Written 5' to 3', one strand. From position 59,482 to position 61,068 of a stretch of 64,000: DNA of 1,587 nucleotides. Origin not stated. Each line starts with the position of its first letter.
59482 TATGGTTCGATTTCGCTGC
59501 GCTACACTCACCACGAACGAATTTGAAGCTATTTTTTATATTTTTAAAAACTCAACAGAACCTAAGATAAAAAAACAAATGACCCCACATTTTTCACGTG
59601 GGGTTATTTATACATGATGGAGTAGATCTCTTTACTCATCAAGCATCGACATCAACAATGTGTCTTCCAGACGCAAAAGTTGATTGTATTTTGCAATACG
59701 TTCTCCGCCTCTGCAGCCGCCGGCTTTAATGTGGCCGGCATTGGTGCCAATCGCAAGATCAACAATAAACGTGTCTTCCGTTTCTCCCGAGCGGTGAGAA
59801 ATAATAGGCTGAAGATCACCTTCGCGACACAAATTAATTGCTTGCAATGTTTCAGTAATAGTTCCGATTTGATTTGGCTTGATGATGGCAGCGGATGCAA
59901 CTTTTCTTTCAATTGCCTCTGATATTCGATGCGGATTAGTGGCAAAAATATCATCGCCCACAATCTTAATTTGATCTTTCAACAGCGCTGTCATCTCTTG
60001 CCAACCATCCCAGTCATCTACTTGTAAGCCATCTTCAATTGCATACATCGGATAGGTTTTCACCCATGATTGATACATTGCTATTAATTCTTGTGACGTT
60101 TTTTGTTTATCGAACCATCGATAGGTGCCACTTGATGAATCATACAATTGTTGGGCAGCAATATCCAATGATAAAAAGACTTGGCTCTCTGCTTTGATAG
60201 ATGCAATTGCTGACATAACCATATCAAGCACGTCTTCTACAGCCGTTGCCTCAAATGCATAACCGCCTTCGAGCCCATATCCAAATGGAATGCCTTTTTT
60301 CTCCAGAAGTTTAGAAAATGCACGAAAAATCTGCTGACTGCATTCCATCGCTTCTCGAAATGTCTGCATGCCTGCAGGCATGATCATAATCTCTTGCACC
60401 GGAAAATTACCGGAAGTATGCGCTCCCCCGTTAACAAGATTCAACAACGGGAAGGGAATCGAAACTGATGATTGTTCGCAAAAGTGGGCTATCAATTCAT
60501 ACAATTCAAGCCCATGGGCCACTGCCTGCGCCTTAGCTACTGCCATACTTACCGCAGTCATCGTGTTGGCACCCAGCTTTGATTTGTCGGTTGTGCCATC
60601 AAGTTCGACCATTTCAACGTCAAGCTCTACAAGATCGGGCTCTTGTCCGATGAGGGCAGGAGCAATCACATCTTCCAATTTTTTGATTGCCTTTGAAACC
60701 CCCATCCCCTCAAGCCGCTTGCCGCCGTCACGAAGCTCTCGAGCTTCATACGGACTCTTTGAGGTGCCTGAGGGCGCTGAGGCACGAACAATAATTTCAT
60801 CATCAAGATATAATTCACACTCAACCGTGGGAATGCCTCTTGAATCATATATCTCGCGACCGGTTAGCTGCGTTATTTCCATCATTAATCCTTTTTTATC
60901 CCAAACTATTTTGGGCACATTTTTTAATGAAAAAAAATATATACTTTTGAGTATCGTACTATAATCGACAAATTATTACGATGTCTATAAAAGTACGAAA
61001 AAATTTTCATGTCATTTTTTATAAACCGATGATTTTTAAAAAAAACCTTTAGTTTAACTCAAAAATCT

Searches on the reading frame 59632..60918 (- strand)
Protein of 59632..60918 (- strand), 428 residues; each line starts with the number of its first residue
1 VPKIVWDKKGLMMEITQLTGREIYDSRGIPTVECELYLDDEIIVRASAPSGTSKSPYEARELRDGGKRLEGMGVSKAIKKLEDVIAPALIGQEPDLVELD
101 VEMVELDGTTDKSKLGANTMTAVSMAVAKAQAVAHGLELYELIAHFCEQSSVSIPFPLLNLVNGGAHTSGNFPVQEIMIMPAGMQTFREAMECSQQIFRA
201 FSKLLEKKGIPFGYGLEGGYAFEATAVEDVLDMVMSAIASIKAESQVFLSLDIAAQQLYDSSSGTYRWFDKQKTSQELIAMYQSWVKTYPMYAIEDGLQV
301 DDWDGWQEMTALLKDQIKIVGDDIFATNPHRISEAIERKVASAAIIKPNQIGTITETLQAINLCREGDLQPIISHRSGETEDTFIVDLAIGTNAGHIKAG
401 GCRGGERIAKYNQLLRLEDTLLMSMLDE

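Call 6: search_protein_families(library=pfam, proteins=[window:59632-60918:-], max_evalue=0.01)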
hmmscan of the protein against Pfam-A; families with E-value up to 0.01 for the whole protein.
window:59632-60918:- (428 aa): 3 families
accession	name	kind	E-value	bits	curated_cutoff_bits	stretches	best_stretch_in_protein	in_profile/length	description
PF00113.28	Enolase_C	-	1e-82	278.2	21.5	1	153-421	3-281/296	Enolase, C-terminal TIM barrel domain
PF03952.21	Enolase_N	-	5.1e-41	140.3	35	1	15-143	1-131/131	Enolase, N-terminal domain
PF13378.12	MR_MLE_C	-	0.0006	20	29.4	1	287-370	68-149/219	Enolase C-terminal domain-like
